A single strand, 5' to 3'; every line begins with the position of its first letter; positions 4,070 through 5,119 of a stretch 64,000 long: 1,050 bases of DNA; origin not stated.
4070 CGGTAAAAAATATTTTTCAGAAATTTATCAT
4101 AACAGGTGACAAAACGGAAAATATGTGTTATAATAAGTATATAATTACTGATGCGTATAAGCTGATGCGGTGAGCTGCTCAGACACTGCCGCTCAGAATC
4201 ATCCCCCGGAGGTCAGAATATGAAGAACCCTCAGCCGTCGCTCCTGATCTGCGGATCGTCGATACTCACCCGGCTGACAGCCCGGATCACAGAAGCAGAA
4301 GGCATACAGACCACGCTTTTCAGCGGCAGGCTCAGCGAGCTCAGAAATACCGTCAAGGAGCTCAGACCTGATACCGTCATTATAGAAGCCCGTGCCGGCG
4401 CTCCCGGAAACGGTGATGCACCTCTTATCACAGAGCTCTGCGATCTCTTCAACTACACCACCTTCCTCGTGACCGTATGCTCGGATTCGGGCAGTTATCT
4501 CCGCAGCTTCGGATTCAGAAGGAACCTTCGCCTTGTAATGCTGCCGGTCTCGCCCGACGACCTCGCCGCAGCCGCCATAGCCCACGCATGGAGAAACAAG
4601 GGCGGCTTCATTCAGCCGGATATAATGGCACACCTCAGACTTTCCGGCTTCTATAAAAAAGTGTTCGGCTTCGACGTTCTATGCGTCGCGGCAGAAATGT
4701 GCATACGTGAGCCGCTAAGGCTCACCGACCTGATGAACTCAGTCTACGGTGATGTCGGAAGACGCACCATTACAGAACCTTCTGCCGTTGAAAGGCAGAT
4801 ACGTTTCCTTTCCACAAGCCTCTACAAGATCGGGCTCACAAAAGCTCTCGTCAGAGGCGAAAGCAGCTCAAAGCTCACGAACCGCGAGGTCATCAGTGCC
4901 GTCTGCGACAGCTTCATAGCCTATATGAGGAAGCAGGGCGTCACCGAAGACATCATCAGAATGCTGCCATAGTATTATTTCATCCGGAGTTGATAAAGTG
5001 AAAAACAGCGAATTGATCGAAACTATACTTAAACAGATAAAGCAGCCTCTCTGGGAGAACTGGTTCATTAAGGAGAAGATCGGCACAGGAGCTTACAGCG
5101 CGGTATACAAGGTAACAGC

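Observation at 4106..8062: Candidate novel signalling system: Spo0A-like pseudo-receiver regulator + PASTA-less Ser/Thr kinase + kinase-less PASTA/SH3 membrane protein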

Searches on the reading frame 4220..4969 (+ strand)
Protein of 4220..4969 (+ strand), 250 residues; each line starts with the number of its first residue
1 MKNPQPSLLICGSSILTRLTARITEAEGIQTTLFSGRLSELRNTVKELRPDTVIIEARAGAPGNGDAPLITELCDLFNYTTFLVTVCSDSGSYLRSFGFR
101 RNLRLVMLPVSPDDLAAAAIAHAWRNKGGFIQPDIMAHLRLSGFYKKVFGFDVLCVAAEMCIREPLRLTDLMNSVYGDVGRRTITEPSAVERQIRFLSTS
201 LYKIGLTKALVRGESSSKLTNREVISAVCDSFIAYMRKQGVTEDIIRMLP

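Call 3: search_protein_families(library=pfam, proteins=[window:4220-4969:+], max_evalue=1)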
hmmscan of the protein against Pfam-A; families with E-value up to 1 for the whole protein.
window:4220-4969:+ (250 aa): 1 family
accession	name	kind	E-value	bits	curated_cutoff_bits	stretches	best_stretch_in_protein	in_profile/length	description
PF08769.17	Spo0A_C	-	1.1e-09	38.7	25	1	136-230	2-102/104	Sporulation initiation factor Spo0A C terminal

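Call 4: search_protein_families(library=ncbifam, proteins=[window:4220-4969:+], max_evalue=1)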
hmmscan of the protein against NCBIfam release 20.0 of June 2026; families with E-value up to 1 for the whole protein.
window:4220-4969:+ (250 aa): 2 families
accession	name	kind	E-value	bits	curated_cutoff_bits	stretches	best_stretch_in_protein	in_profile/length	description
TIGR02875.1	spore_0_A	equivalog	0.011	15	200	1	139-231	156-254/262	sporulation transcription factor Spo0A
NF047398.1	AAA_KGGVGR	domain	0.1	12.9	90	1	31-75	128-166/190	KGGVGR-motif variant AAA ATPase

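Call 5: find_homologous_proteins(query=window:4220-4969:+, max_evalue=0.001)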
Query window:4220-4969:+ (250 aa): 2 proteins with E <= 0.001 among 1757 candidates.
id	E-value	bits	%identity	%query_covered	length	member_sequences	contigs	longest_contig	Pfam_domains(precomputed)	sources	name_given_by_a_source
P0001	2.5e-160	549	100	100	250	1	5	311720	PF08769.18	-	-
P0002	2.9e-52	196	42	100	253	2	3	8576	-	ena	-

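Call 8: find_encoding_contigs(protein=P0002, flank=8000, max_places=6)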
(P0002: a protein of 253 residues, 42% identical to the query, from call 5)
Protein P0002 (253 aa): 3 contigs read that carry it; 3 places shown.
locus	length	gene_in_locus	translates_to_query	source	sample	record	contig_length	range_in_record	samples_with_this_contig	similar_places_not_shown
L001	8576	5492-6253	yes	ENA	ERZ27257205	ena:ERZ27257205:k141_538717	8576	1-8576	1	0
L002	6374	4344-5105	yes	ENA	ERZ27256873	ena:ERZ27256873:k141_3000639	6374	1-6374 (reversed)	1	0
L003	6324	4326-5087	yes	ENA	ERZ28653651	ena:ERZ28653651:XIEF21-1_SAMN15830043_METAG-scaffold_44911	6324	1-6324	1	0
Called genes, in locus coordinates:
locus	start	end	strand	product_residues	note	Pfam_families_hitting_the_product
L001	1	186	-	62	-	?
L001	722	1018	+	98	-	PF01402:RHH_1 (weak)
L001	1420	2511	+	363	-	PF01545:Cation_efflux, PF16916:ZT_dimer (faint)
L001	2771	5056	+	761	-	PF16927:HisKA_7TM, PF00990:GGDEF, PF00563:EAL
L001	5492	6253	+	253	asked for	-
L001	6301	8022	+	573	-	PF00069:Pkinase, PF07714:PK_Tyr_Ser-Thr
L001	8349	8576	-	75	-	?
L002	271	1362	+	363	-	PF01545:Cation_efflux, PF16916:ZT_dimer (faint)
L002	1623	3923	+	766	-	PF16927:HisKA_7TM, PF00990:GGDEF, PF00563:EAL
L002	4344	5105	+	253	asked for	-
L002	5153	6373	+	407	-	?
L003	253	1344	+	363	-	PF01545:Cation_efflux, PF16916:ZT_dimer (faint)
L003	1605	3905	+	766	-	PF16927:HisKA_7TM, PF00990:GGDEF, PF00563:EAL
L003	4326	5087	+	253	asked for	-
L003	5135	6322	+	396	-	?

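Call 9: find_encoding_contigs(protein=P0001, flank=6000, max_places=6)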
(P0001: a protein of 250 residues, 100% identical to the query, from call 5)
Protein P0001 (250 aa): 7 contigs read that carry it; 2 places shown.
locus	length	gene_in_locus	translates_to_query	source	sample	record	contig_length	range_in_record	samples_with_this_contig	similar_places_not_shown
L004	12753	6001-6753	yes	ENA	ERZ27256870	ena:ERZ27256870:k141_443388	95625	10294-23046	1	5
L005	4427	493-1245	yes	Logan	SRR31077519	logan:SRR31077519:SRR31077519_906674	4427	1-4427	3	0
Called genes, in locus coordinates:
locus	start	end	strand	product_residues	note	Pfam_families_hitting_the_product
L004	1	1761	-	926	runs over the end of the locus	PF04616:Glyco_hydro_43, PF16369:GH43_C, PF00652:Ricin_B_lectin, PF14200:RicinB_lectin_2, PF00404:Dockerin_1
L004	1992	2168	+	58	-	-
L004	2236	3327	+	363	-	PF01545:Cation_efflux, PF16916:ZT_dimer (faint)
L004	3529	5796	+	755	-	PF16927:HisKA_7TM (weak), PF00990:GGDEF, PF00563:EAL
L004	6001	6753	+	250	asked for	PF08769:Spo0A_C (weak)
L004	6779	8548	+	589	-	PF00069:Pkinase, PF07714:PK_Tyr_Ser-Thr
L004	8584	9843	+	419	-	PF03793:PASTA, PF08239:SH3_3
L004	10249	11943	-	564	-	PF16927:HisKA_7TM, PF13487:HD_5, PF01966:HD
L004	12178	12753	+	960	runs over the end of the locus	PF22842:Pel9A-like_beta_helix, PF21231:GH141_M (weak), PF13229:Beta_helix (weak), PF03422:CBM_6, PF18099:CBM_35_2 (weak), PF00404:Dockerin_1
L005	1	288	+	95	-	?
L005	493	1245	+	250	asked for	PF08769:Spo0A_C (weak)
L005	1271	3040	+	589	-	PF00069:Pkinase, PF07714:PK_Tyr_Ser-Thr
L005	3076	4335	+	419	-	PF03793:PASTA, PF08239:SH3_3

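Call 19: find_related_loci(query=A1, collection=genome_contigs, flank=8000)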
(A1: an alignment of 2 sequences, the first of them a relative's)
Query A1 (250 aa) in genome_contigs; peptide patterns used: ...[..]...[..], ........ (x = any residue, [..] = any of these).
17 stretches matched a pattern, but none encodes a relative of the query by tblastn (E <= 1e-3).

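Call 26: search_protein_representatives(alignment_id=A1)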
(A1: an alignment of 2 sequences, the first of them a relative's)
Query: 2 sequences, 253 profile positions. Proteins with E-value up to 0.001 (for the whole library): 112; up to 1e-10: 26; up to 1e-30: 3. The best 112 are listed.
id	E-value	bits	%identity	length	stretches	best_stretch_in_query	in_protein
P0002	1.8e-148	509.3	-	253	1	1-253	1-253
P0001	3.3e-144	495.4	-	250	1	1-253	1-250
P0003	2.3e-74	266.5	-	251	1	1-253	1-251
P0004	1.2e-29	119.9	-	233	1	8-237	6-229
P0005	1.1e-27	113.6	-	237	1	13-237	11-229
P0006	2.5e-27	112.4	-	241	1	76-241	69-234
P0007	6.7e-21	91.3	-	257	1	24-250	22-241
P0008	8.2e-20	87.7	-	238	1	82-235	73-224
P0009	1.5e-18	83.6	-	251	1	7-236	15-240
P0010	2.8e-18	82.7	-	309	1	14-240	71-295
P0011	1.0e-16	77.6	-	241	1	16-236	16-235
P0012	2.0e-15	73.4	-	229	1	16-240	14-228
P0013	8.5e-15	71.3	-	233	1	8-240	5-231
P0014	9.2e-15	71.2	-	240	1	7-239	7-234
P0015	1.9e-14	70.1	-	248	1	3-242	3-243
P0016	4.9e-14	68.8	-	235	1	27-235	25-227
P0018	1.6e-13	67.1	-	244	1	16-236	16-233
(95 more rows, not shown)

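Call 27: predict_structure(alignment_id=A1)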
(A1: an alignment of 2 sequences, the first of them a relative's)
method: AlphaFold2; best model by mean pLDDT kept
length: 250 residues; sequences in the alignment: 2
mean_pLDDT: 49.4   pTM: 0.41
mean pLDDT of the five models: 49.4, 47.6, 44.0, 43.3, 41.4
residues with pLDDT >= 90: 0; 70-90: 27; 50-70: 77; < 50: 146
segments of 3 or more residues with pLDDT < 50: 1-3, 59-66, 78-110, 126-203, 216-225, 239-241, 245-250
pLDDT, mean of each block of 10 residues (from residue 1): 61 66 75 75 71 56 50 56 46 46 45 57 48 32 32 33 34 34 34 38 49 50 51 53 45
secondary structure, 60 per line:
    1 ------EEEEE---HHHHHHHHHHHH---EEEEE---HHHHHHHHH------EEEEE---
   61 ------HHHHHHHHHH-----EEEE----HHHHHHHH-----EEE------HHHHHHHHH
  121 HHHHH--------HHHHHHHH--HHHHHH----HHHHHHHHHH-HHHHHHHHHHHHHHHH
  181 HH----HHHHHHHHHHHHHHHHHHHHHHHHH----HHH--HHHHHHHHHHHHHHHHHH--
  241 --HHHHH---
elements in order: E7-11 H15-26 E30-34 H38-46 E53-57 H67-76 E82-85 H90-97 E103-105 H112-125 H134-141 H144-149 H154-163 H165-182 H187-211 H221-238 H243-247

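Call 30: find_encoding_contigs(protein=P0003, flank=7000, max_places=4)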
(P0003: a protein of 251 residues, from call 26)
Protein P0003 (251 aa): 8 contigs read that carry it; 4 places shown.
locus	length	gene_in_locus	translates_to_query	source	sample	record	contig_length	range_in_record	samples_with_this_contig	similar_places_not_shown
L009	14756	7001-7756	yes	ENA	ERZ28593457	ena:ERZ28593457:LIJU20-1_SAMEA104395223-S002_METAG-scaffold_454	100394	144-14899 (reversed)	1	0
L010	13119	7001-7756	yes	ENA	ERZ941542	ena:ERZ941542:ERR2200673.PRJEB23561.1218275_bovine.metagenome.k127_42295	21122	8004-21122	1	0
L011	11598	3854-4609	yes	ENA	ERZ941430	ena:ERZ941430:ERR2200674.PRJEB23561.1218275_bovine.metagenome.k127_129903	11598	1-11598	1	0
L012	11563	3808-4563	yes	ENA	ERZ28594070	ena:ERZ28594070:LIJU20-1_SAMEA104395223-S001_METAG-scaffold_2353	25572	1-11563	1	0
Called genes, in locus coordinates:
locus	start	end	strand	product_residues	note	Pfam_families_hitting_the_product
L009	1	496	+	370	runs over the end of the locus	PF00465:Fe-ADH, PF13685:Fe-ADH_2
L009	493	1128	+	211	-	PF00702:Hydrolase, PF12710:HAD, PF13419:HAD_2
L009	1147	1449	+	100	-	PF07876:Dabb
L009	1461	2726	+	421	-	PF08245:Mur_ligase_M, PF27239:FOL3_C, PF02875:Mur_ligase_C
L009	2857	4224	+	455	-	PF02812:ELFV_dehydrog_N, PF00208:ELFV_dehydrog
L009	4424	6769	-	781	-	PF00759:Glyco_hydro_9, PF00942:CBM_3, PF00404:Dockerin_1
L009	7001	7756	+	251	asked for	PF08769:Spo0A_C (weak)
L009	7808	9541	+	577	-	PF00069:Pkinase, PF07714:PK_Tyr_Ser-Thr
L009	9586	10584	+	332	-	PF03793:PASTA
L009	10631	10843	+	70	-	-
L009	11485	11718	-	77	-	-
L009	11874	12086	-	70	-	PF12844:HTH_19 (weak), PF13560:HTH_31, PF01381:HTH_3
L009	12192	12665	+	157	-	PF06908:YpsA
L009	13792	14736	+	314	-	-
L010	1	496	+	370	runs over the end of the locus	PF00465:Fe-ADH, PF13685:Fe-ADH_2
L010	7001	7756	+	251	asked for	PF08769:Spo0A_C (weak)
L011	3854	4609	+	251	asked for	PF08769:Spo0A_C (weak)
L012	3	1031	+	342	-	?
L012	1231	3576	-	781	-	PF00759:Glyco_hydro_9, PF00942:CBM_3, PF00404:Dockerin_1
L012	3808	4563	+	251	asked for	PF08769:Spo0A_C (weak)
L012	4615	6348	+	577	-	PF00069:Pkinase, PF07714:PK_Tyr_Ser-Thr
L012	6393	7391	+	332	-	PF03793:PASTA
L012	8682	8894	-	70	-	PF12844:HTH_19 (weak), PF13560:HTH_31, PF01381:HTH_3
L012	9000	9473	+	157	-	PF06908:YpsA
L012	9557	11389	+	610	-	-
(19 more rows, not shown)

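Call 31: find_encoding_contigs(protein=P0004, flank=7000, max_places=4)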
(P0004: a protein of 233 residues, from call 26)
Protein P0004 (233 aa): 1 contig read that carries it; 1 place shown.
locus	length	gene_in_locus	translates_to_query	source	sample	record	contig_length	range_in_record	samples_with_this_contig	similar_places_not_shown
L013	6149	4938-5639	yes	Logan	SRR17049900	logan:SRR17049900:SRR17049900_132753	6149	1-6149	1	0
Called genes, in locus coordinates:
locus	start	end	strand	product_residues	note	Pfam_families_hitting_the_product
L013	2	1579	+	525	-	?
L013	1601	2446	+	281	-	PF02749:QRPTase_N, PF01729:QRPTase_C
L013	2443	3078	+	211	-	-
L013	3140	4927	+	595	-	PF01541:GIY-YIG, PF27096:UvrC_M, PF02151:UVR, PF22920:UvrC_RNaseH, PF08459:UvrC_RNaseH_dom, PF00633:HHH (faint), PF12826:HHH_2 (weak), PF14520:HHH_5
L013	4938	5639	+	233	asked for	PF08769:Spo0A_C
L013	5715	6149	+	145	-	?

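Call 36: find_related_loci(query=A4, collection=metagenome_contigs, flank=6000)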
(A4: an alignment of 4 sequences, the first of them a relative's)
Query A4 (250 aa) in metagenome_contigs; peptide patterns used: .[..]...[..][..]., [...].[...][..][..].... (x = any residue, [..] = any of these).
598 stretches matched a pattern (row limit reached: there are more); 1 encode a relative of the query (tblastn E <= 1e-3); 1 distinct loci.
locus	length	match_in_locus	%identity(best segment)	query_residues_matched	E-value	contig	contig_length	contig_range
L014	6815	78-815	43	1-243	2e-56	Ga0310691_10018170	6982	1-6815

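Call 43: find_encoding_contigs(protein=P0006, flank=4000, max_places=2)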
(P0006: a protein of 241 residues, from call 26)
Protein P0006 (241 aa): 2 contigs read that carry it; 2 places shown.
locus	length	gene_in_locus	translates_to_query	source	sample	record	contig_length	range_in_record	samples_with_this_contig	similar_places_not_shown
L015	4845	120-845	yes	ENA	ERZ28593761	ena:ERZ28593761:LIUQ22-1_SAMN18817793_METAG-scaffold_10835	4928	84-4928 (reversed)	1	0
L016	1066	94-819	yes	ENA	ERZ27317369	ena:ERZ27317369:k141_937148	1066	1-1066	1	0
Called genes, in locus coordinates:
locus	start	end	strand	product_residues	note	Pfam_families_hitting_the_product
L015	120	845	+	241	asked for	PF08769:Spo0A_C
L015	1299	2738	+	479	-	PF00206:Lyase_1, PF10397:ADSL_C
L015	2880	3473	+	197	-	PF12844:HTH_19, PF13560:HTH_31, PF01381:HTH_3, PF07022:Phage_CI_repr (weak), PF13443:HTH_26 (weak)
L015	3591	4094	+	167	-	PF01782:RimM, PF05239:PRC, PF24986:PRC_RimM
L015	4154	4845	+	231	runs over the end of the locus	PF01746:tRNA_m1G_MT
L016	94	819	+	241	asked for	PF08769:Spo0A_C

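Call 44: find_encoding_contigs(protein=P0010, flank=4000, max_places=2)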
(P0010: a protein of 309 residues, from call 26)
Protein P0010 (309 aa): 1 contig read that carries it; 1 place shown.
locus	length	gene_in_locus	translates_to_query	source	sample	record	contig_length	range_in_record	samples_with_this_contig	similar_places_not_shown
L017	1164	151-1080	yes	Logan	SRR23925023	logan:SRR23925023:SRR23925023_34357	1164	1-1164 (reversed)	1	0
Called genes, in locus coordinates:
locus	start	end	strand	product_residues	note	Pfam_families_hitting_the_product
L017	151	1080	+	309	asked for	PF00072:Response_reg (weak), PF08769:Spo0A_C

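Call 45: find_encoding_contigs(protein=P0013, flank=4000, max_places=2)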
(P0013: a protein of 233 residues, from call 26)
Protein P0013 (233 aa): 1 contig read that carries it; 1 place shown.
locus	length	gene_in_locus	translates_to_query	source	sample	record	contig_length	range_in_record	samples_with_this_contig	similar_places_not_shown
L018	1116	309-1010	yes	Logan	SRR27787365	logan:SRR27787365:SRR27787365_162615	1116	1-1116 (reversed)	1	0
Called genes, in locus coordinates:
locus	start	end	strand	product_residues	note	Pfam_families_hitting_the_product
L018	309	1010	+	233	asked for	PF08769:Spo0A_C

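Call 46: find_homologous_proteins(query=A5, max_evalue=0.00001)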
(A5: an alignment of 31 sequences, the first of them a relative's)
Query A5 (31 sequences) (250 aa, profile of the alignment): 3 proteins with E <= 0.00001 among 8000 candidates.
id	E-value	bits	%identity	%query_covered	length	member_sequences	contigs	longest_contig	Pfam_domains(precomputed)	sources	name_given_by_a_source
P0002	5.5e-66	240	42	100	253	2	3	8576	-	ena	-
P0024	4.0e-63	231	28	39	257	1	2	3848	PF08769.18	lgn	-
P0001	1.2e-62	229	100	100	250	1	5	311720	PF08769.18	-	-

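Call 47: list_cluster_members(proteins=[P0005, P0007, P0008, P0009, P0011, P0012, P0014, P0015, P0016, P0018])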
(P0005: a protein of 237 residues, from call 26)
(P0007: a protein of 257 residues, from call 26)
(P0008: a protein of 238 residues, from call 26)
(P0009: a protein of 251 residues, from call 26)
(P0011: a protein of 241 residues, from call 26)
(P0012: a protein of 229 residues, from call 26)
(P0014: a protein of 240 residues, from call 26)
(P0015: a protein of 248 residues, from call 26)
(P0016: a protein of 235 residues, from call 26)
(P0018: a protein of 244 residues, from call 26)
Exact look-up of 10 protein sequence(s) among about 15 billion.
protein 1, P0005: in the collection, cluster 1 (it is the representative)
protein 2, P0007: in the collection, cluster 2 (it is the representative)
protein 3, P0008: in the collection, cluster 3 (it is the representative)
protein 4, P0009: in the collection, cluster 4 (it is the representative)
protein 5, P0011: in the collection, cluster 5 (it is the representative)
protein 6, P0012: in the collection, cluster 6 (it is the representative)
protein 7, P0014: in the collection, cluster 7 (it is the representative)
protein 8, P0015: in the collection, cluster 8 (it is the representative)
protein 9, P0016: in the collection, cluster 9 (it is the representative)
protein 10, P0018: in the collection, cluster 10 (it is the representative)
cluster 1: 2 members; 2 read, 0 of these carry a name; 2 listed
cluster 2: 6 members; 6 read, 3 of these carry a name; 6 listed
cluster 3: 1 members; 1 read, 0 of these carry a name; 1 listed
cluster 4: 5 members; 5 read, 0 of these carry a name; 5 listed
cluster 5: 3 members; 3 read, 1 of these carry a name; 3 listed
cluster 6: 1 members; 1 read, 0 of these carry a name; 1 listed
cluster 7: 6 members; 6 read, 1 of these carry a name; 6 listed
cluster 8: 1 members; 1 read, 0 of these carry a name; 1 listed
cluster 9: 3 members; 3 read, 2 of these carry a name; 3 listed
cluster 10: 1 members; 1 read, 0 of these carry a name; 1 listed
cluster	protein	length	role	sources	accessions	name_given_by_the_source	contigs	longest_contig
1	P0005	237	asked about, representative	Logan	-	-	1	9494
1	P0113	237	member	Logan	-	-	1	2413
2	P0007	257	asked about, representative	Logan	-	-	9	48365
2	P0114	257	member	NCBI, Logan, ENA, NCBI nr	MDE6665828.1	MAG: sporulation initiation factor Spo0A C-terminal domain-containing protein ... | sporulation initiation factor Spo0A C-terminal domain-containing protein [Ruminococcus ...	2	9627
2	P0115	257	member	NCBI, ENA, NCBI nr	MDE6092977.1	MAG: sporulation initiation factor Spo0A C-terminal domain-containing protein ... | sporulation initiation factor Spo0A C-terminal domain-containing protein [Ruminococcus ...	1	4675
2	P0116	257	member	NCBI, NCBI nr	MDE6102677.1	MAG: sporulation initiation factor Spo0A C-terminal domain-containing protein, partial ... | sporulation initiation factor Spo0A C-terminal domain-containing protein [Ruminococcus ...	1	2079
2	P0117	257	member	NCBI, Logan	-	-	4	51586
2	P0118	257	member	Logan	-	-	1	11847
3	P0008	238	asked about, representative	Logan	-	-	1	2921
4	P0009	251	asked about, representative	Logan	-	-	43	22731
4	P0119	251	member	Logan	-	-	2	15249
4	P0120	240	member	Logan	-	-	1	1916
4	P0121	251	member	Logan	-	-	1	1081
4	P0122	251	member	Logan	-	-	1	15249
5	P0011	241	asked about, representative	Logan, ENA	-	-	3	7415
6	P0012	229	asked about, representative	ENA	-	-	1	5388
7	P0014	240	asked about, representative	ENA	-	-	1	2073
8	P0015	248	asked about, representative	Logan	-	-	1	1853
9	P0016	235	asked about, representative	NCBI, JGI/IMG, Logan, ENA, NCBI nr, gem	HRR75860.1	MAG TPA: sporulation initiation factor Spo0A C-terminal domain-containing protein ... | sporulation initiation factor Spo0A C-terminal domain-containing protein [Ruminococcus ...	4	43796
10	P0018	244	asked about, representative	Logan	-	-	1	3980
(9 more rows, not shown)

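Call 49: find_encoding_contigs(protein=P0007, flank=4500, max_places=2)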
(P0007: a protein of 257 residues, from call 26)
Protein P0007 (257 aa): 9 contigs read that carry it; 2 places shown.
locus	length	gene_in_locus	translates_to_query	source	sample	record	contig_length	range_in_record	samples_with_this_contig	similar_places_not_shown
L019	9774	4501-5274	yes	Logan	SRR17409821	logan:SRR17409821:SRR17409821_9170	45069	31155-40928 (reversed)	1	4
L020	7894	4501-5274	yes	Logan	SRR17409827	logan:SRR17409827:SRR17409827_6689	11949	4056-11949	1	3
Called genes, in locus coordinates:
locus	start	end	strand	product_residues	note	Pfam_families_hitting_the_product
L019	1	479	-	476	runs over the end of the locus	PF00512:HisKA, PF02518:HATPase_c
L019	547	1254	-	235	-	PF00072:Response_reg, PF00486:Trans_reg_C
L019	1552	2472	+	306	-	PF14446:Prok-RING_1, PF10947:DUF2628 (weak)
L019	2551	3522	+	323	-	PF02517:Rce1-like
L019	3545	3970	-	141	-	PF00011:HSP20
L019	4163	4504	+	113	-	PF12844:HTH_19 (faint), PF01381:HTH_3, PF13560:HTH_31 (weak)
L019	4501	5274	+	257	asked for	PF08769:Spo0A_C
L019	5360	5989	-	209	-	-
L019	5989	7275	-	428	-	PF02844:GARS_N, PF01071:GARS_A, PF02786:CPSase_L_D2, PF02843:GARS_C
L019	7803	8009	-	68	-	-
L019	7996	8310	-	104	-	-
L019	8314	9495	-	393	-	PF01808:AICARFT_IMPCHas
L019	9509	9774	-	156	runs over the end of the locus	-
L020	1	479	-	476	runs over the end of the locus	PF00512:HisKA, PF02518:HATPase_c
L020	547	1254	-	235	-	PF00072:Response_reg, PF00486:Trans_reg_C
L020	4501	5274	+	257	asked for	PF08769:Spo0A_C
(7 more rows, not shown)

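Call 50: find_encoding_contigs(protein=P0009, flank=4500, max_places=2)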
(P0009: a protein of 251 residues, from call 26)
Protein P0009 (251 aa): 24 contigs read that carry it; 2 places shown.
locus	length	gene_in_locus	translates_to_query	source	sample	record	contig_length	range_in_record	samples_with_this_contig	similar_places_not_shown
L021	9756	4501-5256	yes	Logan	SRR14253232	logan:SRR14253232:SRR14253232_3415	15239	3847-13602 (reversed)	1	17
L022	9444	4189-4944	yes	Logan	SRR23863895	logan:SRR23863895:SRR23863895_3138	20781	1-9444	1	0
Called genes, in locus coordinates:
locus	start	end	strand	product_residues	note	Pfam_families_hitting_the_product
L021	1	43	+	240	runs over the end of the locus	PF00849:PseudoU_synth_2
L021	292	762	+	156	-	PF02664:LuxS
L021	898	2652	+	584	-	PF07501:G5, PF01551:Peptidase_M23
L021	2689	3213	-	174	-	-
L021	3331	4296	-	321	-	PF00929:RNase_T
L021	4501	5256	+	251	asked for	PF08769:Spo0A_C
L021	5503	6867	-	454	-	PF01061:ABC2_membrane (faint), PF12679:ABC2_membrane_2, PF12698:ABC2_membrane_3, PF13346:ABC2_membrane_5 (weak)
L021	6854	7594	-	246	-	PF00005:ABC_tran, PF13304:AAA_21 (weak)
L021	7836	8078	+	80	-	PF13443:HTH_26, PF01381:HTH_3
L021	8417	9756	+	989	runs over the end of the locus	PF01547:SBP_bac_1, PF13416:SBP_bac_8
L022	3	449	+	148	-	?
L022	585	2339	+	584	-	PF07501:G5, PF01551:Peptidase_M23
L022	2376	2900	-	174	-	-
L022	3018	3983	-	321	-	PF00929:RNase_T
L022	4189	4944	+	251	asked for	PF08769:Spo0A_C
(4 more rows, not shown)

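Call 51: find_encoding_contigs(protein=P0016, flank=4500, max_places=2)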
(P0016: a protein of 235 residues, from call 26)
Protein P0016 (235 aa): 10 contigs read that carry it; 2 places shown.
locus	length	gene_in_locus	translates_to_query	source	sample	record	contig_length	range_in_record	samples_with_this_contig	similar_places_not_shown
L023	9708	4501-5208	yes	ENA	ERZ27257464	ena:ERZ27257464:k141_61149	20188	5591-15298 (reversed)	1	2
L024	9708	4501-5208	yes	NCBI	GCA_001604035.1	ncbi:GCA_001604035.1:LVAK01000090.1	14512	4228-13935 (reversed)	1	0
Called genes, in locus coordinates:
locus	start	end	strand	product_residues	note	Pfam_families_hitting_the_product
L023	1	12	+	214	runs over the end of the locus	PF01066:CDP-OH_P_transf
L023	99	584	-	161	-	-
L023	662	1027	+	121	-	PF05656:DUF805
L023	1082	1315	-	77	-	PF13083:KH_KhpA-B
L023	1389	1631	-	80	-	PF00886:Ribosomal_S16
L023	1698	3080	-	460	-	PF02881:SRP54_N, PF00448:SRP54, PF02978:SRP_SPB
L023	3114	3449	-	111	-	PF04297:UPF0122, PF08281:Sigma70_r4_2 (weak), PF04545:Sigma70_r4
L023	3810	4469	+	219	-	-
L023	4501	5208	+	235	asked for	PF08769:Spo0A_C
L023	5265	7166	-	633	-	PF02518:HATPase_c (weak), PF13589:HATPase_c_3, PF00183:HSP90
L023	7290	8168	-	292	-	PF02588:YitT_membrane, PF10035:DUF2179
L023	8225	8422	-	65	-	-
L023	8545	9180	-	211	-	PF06971:Put_DNA-bind_N, PF02629:CoA_binding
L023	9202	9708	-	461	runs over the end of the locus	PF14691:Fer4_20, PF07992:Pyr_redox_2, PF12831:FAD_oxidored (faint), PF13450:NAD_binding_8, PF13738:Pyr_redox_3 (weak), PF00070:Pyr_redox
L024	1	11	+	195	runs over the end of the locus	?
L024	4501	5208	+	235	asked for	PF08769:Spo0A_C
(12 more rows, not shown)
